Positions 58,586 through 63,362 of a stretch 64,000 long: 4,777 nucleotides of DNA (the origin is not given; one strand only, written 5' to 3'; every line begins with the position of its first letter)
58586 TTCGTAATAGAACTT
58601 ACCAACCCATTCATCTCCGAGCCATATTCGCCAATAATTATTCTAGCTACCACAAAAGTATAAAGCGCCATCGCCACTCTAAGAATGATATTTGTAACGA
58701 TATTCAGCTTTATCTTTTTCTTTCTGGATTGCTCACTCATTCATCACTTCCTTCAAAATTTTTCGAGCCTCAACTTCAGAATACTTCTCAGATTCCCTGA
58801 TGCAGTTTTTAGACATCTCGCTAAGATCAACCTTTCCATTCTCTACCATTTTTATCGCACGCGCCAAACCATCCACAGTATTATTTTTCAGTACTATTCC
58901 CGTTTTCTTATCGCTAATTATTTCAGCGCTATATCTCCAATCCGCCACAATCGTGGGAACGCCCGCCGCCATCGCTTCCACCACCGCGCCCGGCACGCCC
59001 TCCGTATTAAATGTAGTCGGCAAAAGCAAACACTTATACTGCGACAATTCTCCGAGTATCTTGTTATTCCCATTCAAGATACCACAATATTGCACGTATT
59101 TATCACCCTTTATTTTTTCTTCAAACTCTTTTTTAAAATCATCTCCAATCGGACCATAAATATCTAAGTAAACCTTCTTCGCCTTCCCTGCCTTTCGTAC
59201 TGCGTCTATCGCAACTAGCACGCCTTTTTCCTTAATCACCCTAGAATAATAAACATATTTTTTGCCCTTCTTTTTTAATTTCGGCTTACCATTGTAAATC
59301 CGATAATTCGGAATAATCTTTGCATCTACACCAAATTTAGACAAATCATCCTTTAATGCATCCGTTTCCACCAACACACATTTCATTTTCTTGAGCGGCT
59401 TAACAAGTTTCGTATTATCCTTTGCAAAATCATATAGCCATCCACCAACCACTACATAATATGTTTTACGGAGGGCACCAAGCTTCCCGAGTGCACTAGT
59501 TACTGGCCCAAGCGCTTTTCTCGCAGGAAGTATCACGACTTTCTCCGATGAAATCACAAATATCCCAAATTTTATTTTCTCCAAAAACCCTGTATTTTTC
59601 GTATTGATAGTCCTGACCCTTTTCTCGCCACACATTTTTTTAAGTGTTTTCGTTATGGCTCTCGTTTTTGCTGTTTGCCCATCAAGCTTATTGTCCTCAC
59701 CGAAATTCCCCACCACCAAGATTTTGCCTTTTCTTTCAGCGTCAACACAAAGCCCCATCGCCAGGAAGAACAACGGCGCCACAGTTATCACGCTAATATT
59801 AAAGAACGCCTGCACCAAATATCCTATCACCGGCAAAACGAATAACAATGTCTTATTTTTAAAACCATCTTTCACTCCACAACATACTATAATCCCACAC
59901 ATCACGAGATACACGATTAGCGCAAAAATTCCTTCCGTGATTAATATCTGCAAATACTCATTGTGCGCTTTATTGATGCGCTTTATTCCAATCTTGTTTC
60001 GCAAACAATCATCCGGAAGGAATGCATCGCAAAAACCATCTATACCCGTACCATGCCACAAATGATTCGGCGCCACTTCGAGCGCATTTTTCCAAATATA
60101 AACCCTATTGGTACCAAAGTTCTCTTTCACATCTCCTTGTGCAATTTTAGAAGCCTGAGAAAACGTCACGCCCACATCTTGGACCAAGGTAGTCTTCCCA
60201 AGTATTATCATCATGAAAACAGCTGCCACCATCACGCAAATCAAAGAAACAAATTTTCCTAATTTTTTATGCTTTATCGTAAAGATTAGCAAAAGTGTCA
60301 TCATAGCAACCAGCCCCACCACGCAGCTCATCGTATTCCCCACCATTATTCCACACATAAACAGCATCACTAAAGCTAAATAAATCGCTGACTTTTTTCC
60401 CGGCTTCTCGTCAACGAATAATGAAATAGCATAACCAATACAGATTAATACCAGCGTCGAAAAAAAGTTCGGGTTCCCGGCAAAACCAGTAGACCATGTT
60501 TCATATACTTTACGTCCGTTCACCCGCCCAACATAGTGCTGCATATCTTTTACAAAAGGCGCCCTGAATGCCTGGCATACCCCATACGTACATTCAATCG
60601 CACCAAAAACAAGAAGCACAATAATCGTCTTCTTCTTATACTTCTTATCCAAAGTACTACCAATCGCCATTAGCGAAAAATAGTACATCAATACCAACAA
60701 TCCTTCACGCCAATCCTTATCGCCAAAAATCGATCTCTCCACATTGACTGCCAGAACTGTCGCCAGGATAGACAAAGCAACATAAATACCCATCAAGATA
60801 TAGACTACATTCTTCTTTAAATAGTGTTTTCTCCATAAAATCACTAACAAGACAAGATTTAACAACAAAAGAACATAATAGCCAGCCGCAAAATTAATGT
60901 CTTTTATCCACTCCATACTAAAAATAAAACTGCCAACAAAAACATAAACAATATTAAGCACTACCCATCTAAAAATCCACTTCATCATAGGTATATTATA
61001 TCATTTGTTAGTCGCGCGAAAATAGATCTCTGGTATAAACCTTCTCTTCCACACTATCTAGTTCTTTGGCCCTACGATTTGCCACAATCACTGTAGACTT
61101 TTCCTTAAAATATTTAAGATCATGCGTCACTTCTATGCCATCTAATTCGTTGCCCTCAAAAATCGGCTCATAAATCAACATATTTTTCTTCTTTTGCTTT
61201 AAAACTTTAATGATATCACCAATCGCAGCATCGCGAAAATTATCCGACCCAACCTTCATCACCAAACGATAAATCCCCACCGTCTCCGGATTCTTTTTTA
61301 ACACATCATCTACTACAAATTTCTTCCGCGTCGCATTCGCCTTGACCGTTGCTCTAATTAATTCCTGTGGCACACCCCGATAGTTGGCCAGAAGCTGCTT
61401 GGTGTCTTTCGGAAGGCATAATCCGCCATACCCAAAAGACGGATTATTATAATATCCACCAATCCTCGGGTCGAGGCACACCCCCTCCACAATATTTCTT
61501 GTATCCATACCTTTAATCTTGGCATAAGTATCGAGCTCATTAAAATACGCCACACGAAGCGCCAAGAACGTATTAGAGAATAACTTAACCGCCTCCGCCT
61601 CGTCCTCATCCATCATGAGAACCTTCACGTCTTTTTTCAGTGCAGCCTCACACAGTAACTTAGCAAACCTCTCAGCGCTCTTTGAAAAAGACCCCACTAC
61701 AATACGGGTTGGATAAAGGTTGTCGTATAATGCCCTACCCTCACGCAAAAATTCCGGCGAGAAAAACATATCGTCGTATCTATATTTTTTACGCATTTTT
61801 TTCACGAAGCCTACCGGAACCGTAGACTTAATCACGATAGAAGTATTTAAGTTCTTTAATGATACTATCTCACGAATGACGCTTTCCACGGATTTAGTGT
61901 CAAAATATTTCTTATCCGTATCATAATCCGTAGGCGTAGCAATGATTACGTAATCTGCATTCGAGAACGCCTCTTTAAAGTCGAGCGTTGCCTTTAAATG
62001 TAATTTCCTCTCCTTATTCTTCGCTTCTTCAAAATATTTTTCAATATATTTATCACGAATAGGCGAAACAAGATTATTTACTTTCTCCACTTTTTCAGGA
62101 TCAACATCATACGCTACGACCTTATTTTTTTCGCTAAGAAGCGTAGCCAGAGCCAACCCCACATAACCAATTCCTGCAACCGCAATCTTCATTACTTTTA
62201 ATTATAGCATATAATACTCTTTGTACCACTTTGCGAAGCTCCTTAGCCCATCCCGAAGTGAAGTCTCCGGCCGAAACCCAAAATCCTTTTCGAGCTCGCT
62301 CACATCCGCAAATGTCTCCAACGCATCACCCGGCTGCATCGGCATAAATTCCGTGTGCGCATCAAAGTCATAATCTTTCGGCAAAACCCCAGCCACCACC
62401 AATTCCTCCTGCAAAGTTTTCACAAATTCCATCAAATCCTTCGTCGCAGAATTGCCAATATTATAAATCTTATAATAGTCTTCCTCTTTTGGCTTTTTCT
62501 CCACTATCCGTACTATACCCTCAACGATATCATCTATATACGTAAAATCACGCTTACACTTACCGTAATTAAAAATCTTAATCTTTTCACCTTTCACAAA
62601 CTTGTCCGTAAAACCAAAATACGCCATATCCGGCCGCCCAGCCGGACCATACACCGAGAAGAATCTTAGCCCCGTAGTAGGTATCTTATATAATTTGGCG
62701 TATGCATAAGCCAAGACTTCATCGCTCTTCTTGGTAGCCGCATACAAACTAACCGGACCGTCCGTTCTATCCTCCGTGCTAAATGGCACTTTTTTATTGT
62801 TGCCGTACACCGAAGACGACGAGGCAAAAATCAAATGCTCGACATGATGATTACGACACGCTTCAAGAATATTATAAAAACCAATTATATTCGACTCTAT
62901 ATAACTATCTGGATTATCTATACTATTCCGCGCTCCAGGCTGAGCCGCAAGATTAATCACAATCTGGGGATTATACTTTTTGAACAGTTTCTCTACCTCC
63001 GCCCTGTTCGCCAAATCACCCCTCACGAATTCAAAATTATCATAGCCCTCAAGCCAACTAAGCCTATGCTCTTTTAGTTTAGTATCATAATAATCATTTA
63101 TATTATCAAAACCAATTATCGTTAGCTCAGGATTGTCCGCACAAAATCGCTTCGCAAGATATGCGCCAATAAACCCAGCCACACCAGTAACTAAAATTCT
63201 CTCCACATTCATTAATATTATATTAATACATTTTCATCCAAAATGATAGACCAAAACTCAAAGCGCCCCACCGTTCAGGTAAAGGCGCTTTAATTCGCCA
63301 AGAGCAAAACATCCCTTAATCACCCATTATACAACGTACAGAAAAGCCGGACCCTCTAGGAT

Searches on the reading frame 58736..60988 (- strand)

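Call 93: search_protein_families(library=pfam, proteins=[window:58736-60988:-], max_evalue=0.00001)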
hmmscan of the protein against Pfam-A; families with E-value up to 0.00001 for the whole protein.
window:58736-60988:- (751 aa): 3 families
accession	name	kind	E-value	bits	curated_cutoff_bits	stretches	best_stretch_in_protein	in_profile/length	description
PF00534.26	Glycos_transf_1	-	2.1e-20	73.4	26.4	1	568-733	8-169/172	Glycosyl transferases group 1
PF13692.12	Glyco_trans_1_4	-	9.6e-18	65.2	27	1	577-713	3-137/142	Glycosyl transferases group 1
PF04932.20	Wzy_C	-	1.3e-16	61.2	31.7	1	206-361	2-149/149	O-Antigen ligase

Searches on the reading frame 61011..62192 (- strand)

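Call 93: search_protein_families(library=pfam, proteins=[window:61011-62192:-], max_evalue=0.00001)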
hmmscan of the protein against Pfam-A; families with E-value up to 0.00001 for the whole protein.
window:61011-62192:- (394 aa): 6 families
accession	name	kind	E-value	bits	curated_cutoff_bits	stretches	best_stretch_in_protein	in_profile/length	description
PF03721.20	UDPG_MGDP_dh_N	-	3.9e-34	118.3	27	1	1-175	1-182/187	UDP-glucose/GDP-mannose dehydrogenase family, NAD binding domain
PF00984.24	UDPG_MGDP_dh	-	1.2e-25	89.8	25.4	1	198-287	2-93/94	UDP-glucose/GDP-mannose dehydrogenase family, central domain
PF03720.21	UDPG_MGDP_dh_C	-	4.5e-11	43.5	30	1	307-384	2-83/103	UDP-glucose/GDP-mannose dehydrogenase family, UDP binding domain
PF01210.29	NAD_Gly3P_dh_N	-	2.4e-07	31.3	23.1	1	2-89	1-80/158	NAD-dependent glycerol-3-phosphate dehydrogenase N-terminus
PF02737.24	3HCDH_N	-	1.7e-06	28.5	22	1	2-98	1-98/180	3-hydroxyacyl-CoA dehydrogenase, NAD binding domain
PF02254.24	TrkA_N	-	7e-06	26.8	23.8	0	3-40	1-39/116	TrkA-N domain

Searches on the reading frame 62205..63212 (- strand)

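Call 93: search_protein_families(library=pfam, proteins=[window:62205-63212:-], max_evalue=0.00001)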
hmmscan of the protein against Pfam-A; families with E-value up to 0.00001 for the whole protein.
window:62205-63212:- (336 aa): 7 families
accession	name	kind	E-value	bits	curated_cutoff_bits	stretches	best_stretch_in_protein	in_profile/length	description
PF01370.27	Epimerase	-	2.2e-57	194.7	20.9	1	6-253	1-240/240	NAD dependent epimerase/dehydratase family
PF16363.11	GDP_Man_Dehyd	-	6.6e-55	187.3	27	1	7-324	1-330/332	GDP-mannose 4,6 dehydratase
PF01073.25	3Beta_HSD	-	4.8e-18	65.6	22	1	7-235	1-227/280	3-beta hydroxysteroid dehydrogenase/isomerase family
PF04321.23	RmlD_sub_bind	-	6.6e-18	65.2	27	1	5-274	2-234/287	RmlD substrate binding domain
PF02719.21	Polysacc_synt_2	-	2.1e-13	50.6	20.2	1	6-132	1-128/293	Polysaccharide biosynthesis protein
PF13460.12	NAD_binding_10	-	3.4e-07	30.8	27.2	1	49-167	30-131/184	NAD(P)H-binding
PF07993.18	NAD_binding_4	-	1.8e-06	27.8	20.1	1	8-189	1-209/258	Male sterility protein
